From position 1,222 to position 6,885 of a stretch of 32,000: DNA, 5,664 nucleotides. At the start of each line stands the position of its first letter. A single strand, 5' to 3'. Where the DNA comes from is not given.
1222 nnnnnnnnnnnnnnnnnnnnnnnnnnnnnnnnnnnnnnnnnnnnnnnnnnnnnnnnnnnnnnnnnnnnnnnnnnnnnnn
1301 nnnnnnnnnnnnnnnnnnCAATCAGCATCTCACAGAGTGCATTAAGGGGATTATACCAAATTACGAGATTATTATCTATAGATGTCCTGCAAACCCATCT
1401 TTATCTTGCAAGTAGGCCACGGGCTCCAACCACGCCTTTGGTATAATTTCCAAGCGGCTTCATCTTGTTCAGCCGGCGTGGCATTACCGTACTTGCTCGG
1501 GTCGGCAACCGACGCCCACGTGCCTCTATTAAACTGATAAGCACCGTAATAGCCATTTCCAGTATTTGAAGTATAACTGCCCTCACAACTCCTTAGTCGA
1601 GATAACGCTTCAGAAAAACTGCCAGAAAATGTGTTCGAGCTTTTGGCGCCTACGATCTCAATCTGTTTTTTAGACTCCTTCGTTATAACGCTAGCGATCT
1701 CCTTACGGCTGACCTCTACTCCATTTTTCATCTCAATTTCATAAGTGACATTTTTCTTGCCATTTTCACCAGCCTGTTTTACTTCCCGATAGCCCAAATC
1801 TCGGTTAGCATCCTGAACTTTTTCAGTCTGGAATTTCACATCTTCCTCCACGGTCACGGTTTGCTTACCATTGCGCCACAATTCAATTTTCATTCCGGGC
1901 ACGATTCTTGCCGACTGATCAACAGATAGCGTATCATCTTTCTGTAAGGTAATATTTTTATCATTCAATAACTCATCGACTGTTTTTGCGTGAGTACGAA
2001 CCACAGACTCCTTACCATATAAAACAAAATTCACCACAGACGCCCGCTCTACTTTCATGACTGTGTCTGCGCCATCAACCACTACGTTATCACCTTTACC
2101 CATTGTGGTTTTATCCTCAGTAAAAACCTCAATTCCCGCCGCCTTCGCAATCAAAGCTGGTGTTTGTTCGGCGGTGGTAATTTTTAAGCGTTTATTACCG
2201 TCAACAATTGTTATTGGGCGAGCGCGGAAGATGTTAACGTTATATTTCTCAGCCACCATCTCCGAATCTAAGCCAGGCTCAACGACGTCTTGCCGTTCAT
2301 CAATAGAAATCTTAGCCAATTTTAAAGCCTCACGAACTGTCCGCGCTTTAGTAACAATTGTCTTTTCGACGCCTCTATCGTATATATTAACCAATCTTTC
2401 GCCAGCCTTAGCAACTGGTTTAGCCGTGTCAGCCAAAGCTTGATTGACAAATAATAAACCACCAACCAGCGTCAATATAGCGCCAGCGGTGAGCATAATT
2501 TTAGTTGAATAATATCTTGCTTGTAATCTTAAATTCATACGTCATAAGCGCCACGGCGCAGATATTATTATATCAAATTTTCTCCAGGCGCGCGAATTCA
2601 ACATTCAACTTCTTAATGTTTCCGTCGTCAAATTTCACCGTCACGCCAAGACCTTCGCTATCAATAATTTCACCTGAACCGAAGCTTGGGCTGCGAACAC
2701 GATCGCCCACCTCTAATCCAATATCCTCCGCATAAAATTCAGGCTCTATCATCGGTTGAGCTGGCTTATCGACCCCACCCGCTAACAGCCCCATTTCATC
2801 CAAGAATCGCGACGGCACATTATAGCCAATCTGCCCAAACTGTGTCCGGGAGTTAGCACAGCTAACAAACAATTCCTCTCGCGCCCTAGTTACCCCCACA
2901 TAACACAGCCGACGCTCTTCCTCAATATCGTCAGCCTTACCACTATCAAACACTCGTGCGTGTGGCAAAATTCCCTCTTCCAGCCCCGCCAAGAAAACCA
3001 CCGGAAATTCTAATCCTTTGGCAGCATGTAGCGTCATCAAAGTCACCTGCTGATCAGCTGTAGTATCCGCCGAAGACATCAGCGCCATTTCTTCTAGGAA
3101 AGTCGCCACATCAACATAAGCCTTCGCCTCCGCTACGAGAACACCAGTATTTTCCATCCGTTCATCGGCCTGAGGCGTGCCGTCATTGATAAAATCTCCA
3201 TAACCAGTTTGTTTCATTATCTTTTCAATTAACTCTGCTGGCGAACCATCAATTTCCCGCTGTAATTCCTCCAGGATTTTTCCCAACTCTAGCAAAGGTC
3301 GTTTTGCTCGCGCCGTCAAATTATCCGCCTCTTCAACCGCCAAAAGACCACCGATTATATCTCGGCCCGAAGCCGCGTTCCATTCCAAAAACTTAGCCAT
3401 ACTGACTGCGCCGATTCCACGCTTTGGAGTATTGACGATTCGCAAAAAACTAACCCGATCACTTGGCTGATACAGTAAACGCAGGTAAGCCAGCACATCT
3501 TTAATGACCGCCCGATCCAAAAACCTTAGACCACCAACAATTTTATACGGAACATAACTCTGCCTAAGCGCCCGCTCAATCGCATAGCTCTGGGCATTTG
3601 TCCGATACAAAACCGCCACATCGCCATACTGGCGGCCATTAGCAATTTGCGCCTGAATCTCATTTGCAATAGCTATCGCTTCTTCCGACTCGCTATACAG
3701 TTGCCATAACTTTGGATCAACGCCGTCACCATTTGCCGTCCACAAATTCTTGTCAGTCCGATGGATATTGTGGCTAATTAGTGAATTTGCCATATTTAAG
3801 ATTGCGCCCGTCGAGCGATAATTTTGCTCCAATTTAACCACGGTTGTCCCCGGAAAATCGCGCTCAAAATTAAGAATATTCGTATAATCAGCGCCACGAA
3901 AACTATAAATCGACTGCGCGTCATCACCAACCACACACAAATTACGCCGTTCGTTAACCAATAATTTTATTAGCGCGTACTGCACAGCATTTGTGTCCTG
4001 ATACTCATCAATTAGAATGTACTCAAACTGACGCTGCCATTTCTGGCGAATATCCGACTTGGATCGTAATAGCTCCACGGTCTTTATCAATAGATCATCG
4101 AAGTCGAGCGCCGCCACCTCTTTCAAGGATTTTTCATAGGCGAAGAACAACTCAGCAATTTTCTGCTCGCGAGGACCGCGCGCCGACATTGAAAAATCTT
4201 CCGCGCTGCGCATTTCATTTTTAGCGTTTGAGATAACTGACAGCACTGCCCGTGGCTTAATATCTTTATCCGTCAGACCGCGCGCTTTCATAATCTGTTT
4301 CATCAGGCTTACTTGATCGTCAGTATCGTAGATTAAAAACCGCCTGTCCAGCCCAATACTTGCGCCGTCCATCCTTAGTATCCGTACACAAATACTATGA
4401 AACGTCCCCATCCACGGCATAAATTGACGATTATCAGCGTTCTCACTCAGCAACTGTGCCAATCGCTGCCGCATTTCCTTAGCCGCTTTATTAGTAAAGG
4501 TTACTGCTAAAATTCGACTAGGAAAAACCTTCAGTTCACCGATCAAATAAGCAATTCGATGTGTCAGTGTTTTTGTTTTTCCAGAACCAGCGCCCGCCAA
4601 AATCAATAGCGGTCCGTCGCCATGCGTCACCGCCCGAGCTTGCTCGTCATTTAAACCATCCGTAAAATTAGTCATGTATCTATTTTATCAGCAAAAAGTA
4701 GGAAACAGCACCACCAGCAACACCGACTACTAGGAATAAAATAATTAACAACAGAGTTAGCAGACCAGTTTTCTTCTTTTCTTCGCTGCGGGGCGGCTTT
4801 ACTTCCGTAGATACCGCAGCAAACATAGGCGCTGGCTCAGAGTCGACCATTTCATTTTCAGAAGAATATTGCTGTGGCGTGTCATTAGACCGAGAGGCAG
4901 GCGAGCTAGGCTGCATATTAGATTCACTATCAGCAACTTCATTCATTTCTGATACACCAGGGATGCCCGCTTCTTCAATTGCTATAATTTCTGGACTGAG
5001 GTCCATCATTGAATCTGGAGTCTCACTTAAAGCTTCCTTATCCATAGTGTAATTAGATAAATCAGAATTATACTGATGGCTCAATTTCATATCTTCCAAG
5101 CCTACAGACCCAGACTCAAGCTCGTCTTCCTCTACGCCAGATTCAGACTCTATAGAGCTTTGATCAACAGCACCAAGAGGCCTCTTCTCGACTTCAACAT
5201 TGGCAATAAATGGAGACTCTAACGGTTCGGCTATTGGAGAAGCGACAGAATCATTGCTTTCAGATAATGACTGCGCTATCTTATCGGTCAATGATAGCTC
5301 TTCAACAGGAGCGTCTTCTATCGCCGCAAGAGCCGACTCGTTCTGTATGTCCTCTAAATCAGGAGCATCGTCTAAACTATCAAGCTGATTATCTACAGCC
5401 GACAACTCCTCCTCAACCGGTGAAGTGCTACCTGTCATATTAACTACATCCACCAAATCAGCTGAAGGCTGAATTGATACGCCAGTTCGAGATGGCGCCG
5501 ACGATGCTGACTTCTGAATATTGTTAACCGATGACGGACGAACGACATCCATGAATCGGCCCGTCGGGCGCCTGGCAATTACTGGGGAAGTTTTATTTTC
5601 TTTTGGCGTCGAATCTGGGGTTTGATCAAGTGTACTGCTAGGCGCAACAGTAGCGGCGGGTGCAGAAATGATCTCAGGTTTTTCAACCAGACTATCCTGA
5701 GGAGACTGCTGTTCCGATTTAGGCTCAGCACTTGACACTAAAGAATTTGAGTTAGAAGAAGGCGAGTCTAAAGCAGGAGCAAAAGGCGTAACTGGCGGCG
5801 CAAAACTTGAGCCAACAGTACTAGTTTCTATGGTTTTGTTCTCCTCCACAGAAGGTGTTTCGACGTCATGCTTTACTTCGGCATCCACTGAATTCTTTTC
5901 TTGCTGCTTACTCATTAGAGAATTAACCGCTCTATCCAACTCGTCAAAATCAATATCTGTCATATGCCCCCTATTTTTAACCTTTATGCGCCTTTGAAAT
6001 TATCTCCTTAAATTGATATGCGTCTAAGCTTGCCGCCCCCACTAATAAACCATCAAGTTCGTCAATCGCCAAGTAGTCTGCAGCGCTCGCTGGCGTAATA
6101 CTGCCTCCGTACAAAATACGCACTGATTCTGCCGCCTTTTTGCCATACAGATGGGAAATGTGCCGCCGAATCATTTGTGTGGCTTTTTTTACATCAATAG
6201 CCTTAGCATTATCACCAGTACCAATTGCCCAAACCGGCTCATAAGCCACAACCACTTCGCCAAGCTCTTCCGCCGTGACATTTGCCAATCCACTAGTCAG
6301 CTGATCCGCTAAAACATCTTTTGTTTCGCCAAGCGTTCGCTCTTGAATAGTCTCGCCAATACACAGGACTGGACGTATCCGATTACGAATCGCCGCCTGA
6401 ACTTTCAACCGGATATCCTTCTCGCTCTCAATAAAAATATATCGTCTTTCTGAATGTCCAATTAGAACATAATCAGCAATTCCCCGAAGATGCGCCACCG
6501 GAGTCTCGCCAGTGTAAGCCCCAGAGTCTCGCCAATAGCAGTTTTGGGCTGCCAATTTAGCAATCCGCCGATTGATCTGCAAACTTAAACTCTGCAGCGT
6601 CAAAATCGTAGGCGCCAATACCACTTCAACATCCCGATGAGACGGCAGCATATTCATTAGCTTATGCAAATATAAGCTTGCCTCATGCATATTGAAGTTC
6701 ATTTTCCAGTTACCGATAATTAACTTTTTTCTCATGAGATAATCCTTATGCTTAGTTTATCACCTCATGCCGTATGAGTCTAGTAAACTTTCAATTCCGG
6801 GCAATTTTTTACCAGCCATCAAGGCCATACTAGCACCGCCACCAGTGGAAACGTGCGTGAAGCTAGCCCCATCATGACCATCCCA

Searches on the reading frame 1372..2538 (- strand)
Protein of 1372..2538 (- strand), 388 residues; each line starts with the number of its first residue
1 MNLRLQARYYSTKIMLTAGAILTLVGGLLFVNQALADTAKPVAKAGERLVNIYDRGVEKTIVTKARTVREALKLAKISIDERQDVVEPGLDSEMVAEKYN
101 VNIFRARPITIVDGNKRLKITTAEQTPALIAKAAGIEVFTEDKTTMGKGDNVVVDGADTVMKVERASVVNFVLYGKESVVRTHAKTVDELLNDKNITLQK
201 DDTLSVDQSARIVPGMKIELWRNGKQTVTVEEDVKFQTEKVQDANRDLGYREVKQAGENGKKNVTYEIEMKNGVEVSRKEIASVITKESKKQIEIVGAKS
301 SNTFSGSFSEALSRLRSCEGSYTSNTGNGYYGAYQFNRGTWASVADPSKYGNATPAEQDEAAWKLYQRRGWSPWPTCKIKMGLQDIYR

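Call 44: search_protein_families(library=pfam, proteins=[window:1372-2538:-], max_evalue=0.00001)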
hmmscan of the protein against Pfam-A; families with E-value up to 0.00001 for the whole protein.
window:1372-2538:- (388 aa): 3 families
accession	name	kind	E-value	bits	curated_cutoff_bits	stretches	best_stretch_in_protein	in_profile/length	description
PF07501.17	G5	-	3.8e-18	65.9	23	1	226-299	2-75/75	G5 domain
PF03990.20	DUF348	-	7.1e-15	54.9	24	2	175-206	7-38/41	G5-linked-Ubiquitin-like domain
PF06737.19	Transglycosylas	-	4.7e-14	53.3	27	1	316-377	11-77/77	Transglycosylase-like domain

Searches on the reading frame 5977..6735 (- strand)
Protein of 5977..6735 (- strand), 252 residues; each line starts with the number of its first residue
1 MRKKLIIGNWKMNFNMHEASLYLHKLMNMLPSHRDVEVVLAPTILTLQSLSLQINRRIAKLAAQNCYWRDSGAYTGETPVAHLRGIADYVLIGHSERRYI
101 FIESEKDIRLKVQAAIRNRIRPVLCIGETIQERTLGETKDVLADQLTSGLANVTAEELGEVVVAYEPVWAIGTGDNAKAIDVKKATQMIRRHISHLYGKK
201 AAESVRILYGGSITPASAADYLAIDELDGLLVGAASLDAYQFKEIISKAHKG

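Call 44: search_protein_families(library=pfam, proteins=[window:5977-6735:-], max_evalue=0.00001)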
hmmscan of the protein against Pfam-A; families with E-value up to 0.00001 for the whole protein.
window:5977-6735:- (252 aa): 1 family
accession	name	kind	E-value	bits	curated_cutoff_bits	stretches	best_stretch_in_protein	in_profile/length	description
PF00121.24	TIM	-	9.4e-78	261.5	20.1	1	4-248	1-244/245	Triosephosphate isomerase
